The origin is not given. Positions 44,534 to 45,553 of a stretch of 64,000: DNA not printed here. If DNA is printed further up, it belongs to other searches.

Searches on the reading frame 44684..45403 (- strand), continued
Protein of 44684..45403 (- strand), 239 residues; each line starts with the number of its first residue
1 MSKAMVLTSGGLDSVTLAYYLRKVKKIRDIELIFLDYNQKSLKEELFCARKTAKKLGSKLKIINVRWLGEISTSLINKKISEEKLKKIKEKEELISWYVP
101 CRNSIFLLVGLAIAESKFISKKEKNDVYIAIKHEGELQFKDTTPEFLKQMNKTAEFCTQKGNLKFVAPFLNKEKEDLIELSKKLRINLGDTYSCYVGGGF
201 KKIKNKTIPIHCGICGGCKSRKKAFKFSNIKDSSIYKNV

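Call 14: search_solved_structures(query=window:44687-45403:-, max_evalue=0.001, show_alignments=3)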
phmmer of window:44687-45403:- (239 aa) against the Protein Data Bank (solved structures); distinct sequences matched with E-value up to 0.001: 3.
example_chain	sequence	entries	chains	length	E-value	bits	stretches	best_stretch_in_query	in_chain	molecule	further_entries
3bl5_A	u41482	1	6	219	5.5e-10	42.7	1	2-226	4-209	Queuosine biosynthesis protein queC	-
9nto_B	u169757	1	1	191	1.7e-08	37.8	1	129-222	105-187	Cap9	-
2pg3_A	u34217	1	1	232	2.8e-06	30.6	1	1-197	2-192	Queuosine biosynthesis protein queC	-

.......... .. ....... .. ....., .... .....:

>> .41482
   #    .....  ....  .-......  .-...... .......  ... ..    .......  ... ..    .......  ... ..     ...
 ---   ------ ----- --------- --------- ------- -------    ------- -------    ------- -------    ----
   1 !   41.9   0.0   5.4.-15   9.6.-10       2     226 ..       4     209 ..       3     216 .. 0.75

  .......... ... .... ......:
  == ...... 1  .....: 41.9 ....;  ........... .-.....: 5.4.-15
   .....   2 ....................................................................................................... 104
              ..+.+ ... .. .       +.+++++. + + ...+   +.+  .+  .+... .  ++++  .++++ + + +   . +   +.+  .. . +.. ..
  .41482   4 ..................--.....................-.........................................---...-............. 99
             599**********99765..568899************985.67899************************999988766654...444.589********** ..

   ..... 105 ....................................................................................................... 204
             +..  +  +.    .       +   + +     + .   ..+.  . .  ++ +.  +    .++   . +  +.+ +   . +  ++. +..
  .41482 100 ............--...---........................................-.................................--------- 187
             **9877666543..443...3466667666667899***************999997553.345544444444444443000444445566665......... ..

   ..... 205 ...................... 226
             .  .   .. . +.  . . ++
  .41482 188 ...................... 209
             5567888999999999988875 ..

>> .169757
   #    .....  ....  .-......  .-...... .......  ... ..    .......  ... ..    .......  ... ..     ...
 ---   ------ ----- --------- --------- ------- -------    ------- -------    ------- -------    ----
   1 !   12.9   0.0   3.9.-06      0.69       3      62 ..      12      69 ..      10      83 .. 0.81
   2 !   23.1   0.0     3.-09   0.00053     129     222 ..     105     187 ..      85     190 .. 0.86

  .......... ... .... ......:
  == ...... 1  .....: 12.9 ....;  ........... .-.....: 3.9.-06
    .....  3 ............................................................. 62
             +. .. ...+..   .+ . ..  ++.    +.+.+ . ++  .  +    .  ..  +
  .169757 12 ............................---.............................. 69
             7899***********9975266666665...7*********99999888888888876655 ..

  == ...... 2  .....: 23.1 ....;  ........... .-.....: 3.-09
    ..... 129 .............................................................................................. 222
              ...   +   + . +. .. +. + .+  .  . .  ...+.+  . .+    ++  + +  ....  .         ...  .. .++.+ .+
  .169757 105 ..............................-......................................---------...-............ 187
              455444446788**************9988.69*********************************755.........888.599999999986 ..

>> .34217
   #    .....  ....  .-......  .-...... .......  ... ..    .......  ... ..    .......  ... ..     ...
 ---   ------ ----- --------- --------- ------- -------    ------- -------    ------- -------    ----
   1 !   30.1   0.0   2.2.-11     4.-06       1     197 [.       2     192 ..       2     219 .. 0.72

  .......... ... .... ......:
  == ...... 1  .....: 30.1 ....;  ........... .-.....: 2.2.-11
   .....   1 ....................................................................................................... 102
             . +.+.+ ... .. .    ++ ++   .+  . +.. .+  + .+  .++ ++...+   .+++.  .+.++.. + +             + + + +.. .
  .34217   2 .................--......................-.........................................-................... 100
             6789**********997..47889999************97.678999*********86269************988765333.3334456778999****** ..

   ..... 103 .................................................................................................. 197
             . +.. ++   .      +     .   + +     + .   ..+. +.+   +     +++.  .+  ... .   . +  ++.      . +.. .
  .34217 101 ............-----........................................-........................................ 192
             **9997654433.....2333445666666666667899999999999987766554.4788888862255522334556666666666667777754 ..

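Call 16: find_encoding_contigs(protein=P0062, flank=10000, max_places=1)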
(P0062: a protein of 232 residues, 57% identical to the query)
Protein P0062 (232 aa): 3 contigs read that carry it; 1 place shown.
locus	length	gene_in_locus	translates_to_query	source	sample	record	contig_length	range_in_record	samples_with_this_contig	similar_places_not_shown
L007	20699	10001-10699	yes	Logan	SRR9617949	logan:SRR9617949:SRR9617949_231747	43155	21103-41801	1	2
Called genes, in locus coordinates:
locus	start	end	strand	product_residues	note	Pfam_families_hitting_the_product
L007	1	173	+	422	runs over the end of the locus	-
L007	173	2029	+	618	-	PF00535:Glycos_transf_2, PF10111:Glyco_tranf_2_2 (weak), PF13641:Glyco_tranf_2_3 (weak), PF13353:Fer4_12 (faint), PF04055:Radical_SAM, PF13186:SPASM (weak)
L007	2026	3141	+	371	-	PF01663:Phosphodiest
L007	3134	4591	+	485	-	PF02310:B12-binding, PF04055:Radical_SAM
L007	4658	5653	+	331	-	PF01073:3Beta_HSD, PF01370:Epimerase, PF02719:Polysacc_synt_2, PF04321:RmlD_sub_bind, PF05368:NmrA, PF07993:NAD_binding_4, PF08659:KR, PF13460:NAD_binding_10, +2 more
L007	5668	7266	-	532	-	PF13231:PMT_2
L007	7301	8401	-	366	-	PF01075:Glyco_transf_9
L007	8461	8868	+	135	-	PF05014:Nuc_deoxyrib_tr, PF14359:DUF4406 (weak), PF15891:Nuc_deoxyri_tr2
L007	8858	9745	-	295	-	PF00535:Glycos_transf_2, PF13641:Glyco_tranf_2_3, PF13632:Glyco_trans_2_3 (weak)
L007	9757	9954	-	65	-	-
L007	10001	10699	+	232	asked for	PF01171:ATP_bind_3 (faint), PF06508:QueC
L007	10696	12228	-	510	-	PF02310:B12-binding, PF19864:Radical_SAM_N2 (weak), PF04055:Radical_SAM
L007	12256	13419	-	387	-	PF13439:Glyco_transf_4, PF13579:Glyco_trans_4_4 (weak), PF00534:Glycos_transf_1, PF13692:Glyco_trans_1_4, PF13524:Glyco_trans_1_2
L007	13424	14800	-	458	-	PF02310:B12-binding (faint), PF19864:Radical_SAM_N2 (weak), PF04055:Radical_SAM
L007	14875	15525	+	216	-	PF13489:Methyltransf_23, PF08241:Methyltransf_11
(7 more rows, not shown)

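Call 17: find_encoding_contigs(protein=P0087, flank=10000, max_places=1)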
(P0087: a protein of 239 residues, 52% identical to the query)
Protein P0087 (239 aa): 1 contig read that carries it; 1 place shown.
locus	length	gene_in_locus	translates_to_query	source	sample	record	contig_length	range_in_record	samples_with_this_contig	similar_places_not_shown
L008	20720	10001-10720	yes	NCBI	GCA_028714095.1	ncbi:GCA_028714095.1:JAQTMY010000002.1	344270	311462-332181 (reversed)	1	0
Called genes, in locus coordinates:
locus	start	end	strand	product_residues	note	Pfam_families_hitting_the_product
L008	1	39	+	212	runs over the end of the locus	PF00535:Glycos_transf_2, PF13641:Glyco_tranf_2_3 (weak)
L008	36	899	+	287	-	PF01073:3Beta_HSD, PF01370:Epimerase, PF04321:RmlD_sub_bind, PF07993:NAD_binding_4, PF02719:Polysacc_synt_2 (weak), PF16363:GDP_Man_Dehyd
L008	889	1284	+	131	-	PF05523:FdtA, PF00190:Cupin_1, PF02041:Auxin_BP (weak), PF14667:Polysacc_synt_C, PF07883:Cupin_2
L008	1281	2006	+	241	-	PF00535:Glycos_transf_2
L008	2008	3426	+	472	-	PF02310:B12-binding, PF04055:Radical_SAM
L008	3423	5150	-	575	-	PF02366:PMT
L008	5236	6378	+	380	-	-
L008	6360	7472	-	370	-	PF01075:Glyco_transf_9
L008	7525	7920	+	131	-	PF05014:Nuc_deoxyrib_tr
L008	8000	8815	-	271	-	-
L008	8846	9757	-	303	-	PF00535:Glycos_transf_2, PF13641:Glyco_tranf_2_3 (weak), PF13506:Glyco_transf_21 (weak), PF13632:Glyco_trans_2_3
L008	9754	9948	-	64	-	-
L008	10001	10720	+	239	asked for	PF06508:QueC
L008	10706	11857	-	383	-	PF13439:Glyco_transf_4, PF13477:Glyco_trans_4_2 (weak), PF13579:Glyco_trans_4_4, PF20706:GT4-conflict, PF00534:Glycos_transf_1, PF13692:Glyco_trans_1_4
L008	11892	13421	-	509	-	PF02310:B12-binding, PF04055:Radical_SAM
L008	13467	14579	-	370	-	PF01075:Glyco_transf_9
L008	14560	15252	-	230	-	PF01209:Ubie_methyltran (weak), PF05148:Methyltransf_8 (weak), PF13489:Methyltransf_23, PF07021:MetW, PF13847:Methyltransf_31, PF08241:Methyltransf_11, PF08242:Methyltransf_12, PF13649:Methyltransf_25, +3 more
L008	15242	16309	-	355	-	PF00657:Lipase_GDSL (faint), PF13472:Lipase_GDSL_2 (faint), PF16822:ALGX (weak)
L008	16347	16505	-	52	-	PF19451:DUF5989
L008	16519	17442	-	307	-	-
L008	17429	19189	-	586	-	PF02543:Carbam_trans_N, PF16861:Carbam_trans_C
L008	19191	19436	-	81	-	-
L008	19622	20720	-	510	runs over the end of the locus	PF01554:MatE (weak), PF01943:Polysacc_synt, PF13440:Polysacc_synt_3, PF03023:MurJ, PF01554:MatE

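Call 18: find_encoding_contigs(protein=P0098, flank=10000, max_places=1)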
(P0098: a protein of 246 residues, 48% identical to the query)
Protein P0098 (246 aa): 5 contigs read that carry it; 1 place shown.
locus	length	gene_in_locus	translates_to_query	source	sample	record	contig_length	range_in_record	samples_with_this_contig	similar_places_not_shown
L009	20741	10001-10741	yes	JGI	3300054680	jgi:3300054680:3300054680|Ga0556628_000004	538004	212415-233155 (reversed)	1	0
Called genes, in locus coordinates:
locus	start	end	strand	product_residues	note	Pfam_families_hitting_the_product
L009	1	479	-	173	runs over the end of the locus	-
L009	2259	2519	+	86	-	PF08734:GYD, PF11746:DUF3303 (weak)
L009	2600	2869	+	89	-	PF08734:GYD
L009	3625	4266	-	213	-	-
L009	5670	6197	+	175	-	-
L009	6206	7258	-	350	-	PF04185:Phosphoesterase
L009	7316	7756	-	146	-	-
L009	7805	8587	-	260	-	PF06044:DpnI, PF17726:DpnI_C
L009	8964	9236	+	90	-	PF00211:Guanylate_cyc (weak)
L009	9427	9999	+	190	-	PF06177:QueT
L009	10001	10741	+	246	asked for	PF02540:NAD_synthase (weak), PF06508:QueC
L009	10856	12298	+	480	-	PF00478:IMPDH, PF00571:CBS, PF03060:NMO, PF00977:His_biosynth (faint), PF01070:FMN_dh (weak)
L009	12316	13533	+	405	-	PF00709:Adenylsucc_synt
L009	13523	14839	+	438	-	PF00206:Lyase_1, PF08328:ASL_C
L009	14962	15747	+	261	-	-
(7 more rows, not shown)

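Call 19: find_encoding_contigs(protein=P0111, flank=10000, max_places=1)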
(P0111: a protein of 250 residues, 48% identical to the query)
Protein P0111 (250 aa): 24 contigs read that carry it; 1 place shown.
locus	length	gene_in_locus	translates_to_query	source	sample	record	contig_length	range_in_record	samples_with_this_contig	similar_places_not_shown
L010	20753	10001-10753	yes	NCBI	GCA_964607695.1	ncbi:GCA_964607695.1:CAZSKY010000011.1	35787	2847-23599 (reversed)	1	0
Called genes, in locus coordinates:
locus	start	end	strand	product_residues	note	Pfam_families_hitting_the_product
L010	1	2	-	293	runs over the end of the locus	PF01040:UbiA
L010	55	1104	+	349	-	PF09376:NurA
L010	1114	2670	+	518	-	PF01935:DUF87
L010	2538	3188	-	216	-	-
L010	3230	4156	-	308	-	PF00294:PfkB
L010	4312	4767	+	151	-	-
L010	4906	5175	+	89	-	-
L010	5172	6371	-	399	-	PF01458:SUFBD_core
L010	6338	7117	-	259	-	PF02463:SMC_N (faint), PF00005:ABC_tran, PF13304:AAA_21 (faint)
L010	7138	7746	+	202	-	PF01926:MMR_HSR1, PF02421:FeoB_N, PF03193:RsgA_GTPase (faint)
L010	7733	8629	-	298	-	PF01048:PNP_UDP_1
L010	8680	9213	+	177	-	PF01661:Macro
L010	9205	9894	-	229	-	PF00702:Hydrolase, PF12710:HAD, PF13344:Hydrolase_6 (faint), PF13419:HAD_2, PF13242:Hydrolase_like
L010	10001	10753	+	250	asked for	PF06508:QueC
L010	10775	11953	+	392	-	PF00549:Ligase_CoA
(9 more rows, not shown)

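Call 29: search_protein_families(library=ncbifam, proteins=[P0098, P0111, P0114, P0087, P0045], max_evalue=0.00001)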
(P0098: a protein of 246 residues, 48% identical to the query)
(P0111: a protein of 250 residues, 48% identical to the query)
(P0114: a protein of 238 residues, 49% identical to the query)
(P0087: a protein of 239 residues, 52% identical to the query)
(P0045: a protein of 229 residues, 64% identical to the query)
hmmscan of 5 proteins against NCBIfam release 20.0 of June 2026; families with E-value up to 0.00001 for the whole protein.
P0098 (246 aa): 4 families
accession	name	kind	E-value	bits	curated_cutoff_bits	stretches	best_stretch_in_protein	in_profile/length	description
TIGR00364.1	TIGR00364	equivalog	4.4e-34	117.8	150.3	1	5-229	1-201/201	7-cyano-7-deazaguanine synthase QueC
NF008317.0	PRK11106.1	equivalog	3e-07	30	378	1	4-231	3-208/231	7-cyano-7-deazaguanine synthase QueC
TIGR00552.1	nadE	equivalog_domain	8.7e-07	28.4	63.65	1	4-122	24-138/251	NAD(+) synthase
TIGR00884.1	guaA_Cterm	equivalog_domain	9.2e-06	25.2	338.75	0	2-66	16-79/310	glutamine-hydrolyzing GMP synthase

P0111 (250 aa): 3 families
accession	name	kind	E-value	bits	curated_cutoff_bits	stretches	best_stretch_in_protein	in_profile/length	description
TIGR00364.1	TIGR00364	equivalog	5e-32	111.1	150.3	1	6-230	1-201/201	7-cyano-7-deazaguanine synthase QueC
NF008317.0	PRK11106.1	equivalog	7.1e-07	28.8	378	1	5-233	3-209/231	7-cyano-7-deazaguanine synthase QueC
TIGR00884.1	guaA_Cterm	equivalog_domain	9.1e-06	25.2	338.75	0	4-67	17-79/310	glutamine-hydrolyzing GMP synthase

P0114 (238 aa): 4 families
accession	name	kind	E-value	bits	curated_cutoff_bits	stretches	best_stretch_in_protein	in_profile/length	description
TIGR00364.1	TIGR00364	equivalog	2.9e-42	144.5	150.3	1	3-221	1-201/201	7-cyano-7-deazaguanine synthase QueC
NF008317.0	PRK11106.1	equivalog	2.2e-16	59.9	378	1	2-224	3-209/231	7-cyano-7-deazaguanine synthase QueC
NF041925.1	QatC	equivalog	2.1e-08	33.5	280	1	2-237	102-327/398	Qat anti-phage system QueC-like protein QatC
TIGR00884.1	guaA_Cterm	equivalog_domain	9.8e-06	25.1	338.75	0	2-62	18-78/310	glutamine-hydrolyzing GMP synthase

P0087 (239 aa): 3 families
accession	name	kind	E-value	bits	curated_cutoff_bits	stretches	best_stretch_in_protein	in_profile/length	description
TIGR00364.1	TIGR00364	equivalog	3.5e-35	121.4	150.3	1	4-222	1-201/201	7-cyano-7-deazaguanine synthase QueC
NF041925.1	QatC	equivalog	6.8e-09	35.1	280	1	3-237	102-326/398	Qat anti-phage system QueC-like protein QatC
NF008317.0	PRK11106.1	equivalog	4.4e-07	29.5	378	1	1-227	1-211/231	7-cyano-7-deazaguanine synthase QueC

P0045 (229 aa): 5 families
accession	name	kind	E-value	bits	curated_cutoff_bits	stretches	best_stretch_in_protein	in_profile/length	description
TIGR00364.1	TIGR00364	equivalog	1.8e-34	119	150.3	1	4-212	1-201/201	7-cyano-7-deazaguanine synthase QueC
NF008317.0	PRK11106.1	equivalog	1.6e-12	47.2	378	1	1-216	1-210/231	7-cyano-7-deazaguanine synthase QueC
NF041925.1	QatC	equivalog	4.6e-09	35.7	280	1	3-228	102-327/398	Qat anti-phage system QueC-like protein QatC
TIGR02432.1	lysidine_TilS_N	equivalog_domain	2.6e-08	34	93.6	0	5-74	3-75/189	tRNA lysidine(34) synthetase TilS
NF049949.1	tRNAsynTtuAPyrococ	equivalog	3.4e-06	26.4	450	1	4-70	50-115/292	tRNA-5-methyluridine(54) 2-sulfurtransferase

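Call 30: find_related_loci(query=A1, collection=genome_contigs, flank=10000)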
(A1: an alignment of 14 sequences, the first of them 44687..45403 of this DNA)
Query A1 (239 aa) in genome_contigs; peptide patterns used: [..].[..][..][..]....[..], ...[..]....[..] (x = any residue, [..] = any of these).
105 stretches matched a pattern; 79 encode a relative of the query (tblastn E <= 1e-3); 79 distinct loci.
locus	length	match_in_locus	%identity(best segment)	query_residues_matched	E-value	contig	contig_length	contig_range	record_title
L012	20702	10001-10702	70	1-238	3e-113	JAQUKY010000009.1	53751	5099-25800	MAG: Candidatus Nanoarchaeia archaeon isolate STD1_118 NODE_1168_length_53751_cov_10.428950_Sandtown_D1, whole genome sh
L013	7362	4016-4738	66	1-238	3e-109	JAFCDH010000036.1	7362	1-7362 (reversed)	Candidatus Pacearchaeota archaeon isolate Meg19_1012_Bin_410 Meg19_1012_Bin_410_scaffold_40810, whole genome shotgun seq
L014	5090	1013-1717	66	1-239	5e-109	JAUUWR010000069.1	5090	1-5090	MAG: bacterium isolate CSMAG_44 CSMAG_44_k141_2863664_length_5090_cov_6.0000, whole genome shotgun sequence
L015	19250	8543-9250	68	1-239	7e-107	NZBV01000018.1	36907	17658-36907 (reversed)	MAG: Candidatus Pacearchaeota archaeon isolate ARS1301 MHASMcontig_660248, whole genome shotgun sequence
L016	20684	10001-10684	64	1-236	6e-100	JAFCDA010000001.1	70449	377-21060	Candidatus Pacearchaeota archaeon isolate Meg19_1012_Bin_253 Meg19_1012_Bin_253_scaffold_788, whole genome shotgun seque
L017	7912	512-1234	66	1-238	1e-99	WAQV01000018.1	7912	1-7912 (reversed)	MAG: Candidatus Pacearchaeota archaeon isolate S146_159_esom k151_263162, whole genome shotgun sequence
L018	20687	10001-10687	55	1-238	5e-87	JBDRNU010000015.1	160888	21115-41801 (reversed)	MAG: archaeon isolate MEGAHIT-group-1.914 k141_8327546, whole genome shotgun sequence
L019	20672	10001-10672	57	1-238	6e-84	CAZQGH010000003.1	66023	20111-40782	MAG TPA_asm: Candidatus Woesearchaeota archaeon isolate SRP141376_co1_236 genome assembly, contig: NODE_1127_length_6602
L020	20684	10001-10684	64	1-237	5e-100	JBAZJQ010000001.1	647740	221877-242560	MAG: Candidatus Pacearchaeota archaeon isolate SO_2017_LW4_123 scaffold_30_c1_LW137-91_2017, whole genome shotgun sequen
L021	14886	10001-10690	56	2-236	7e-79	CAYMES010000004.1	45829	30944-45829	MAG TPA_asm: Candidatus Woesearchaeota archaeon isolate SRP141376_co2_243 genome assembly, contig: NODE_1878_length_4582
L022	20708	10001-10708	48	1-236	5e-75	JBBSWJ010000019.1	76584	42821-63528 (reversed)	MAG: Nanoarchaeota archaeon isolate H51-bin140_1 H51_bin140_1_000000000019, whole genome shotgun sequence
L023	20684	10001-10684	52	1-236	3e-81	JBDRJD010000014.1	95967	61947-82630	MAG: archaeon isolate MEGAHIT-group-1.626 k141_1953572, whole genome shotgun sequence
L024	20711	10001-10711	52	1-236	2e-73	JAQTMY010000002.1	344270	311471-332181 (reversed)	MAG: Candidatus Nanoarchaeia archaeon isolate STA_51 NODE_49_length_344270_cov_5.377442_Sandtown_A, whole genome shotgun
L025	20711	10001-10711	52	1-236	1e-72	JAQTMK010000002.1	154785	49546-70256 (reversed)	MAG: Candidatus Nanoarchaeia archaeon isolate STA_39 NODE_216_length_154785_cov_4.809127_Sandtown_A, whole genome shotgu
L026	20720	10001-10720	47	4-236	6e-72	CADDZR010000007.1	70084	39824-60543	archaeon isolate 13_2 genome assembly, contig: NODE_146_length_70084_cov_142.298826, whole genome shotgun sequence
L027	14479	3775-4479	47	4-237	9e-72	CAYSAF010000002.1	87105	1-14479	MAG TPA_asm: Candidatus Woesearchaeota archaeon isolate binchicken_co266_186 genome assembly, contig: NODE_615_length_87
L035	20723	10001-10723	46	4-237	7e-69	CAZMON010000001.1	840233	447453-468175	MAG TPA_asm: uncultured Nitrosopumilales archaeon isolate SRP119689_co1_340 genome assembly, contig: NODE_2_length_84023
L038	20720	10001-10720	45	4-236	2e-68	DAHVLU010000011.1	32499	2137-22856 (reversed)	MAG TPA_asm: Thaumarchaeota archaeon isolate clean534 k141_353740, whole genome shotgun sequence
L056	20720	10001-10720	42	4-236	7e-67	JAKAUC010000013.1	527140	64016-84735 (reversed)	MAG: archaeon isolate YP3.bin16 NODE_7_length_527140_cov_13.0521, whole genome shotgun sequence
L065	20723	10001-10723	44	4-236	2e-64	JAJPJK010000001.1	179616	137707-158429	MAG: Crenarchaeota archaeon isolate Centralia_MAG_457 k107_25078219, whole genome shotgun sequence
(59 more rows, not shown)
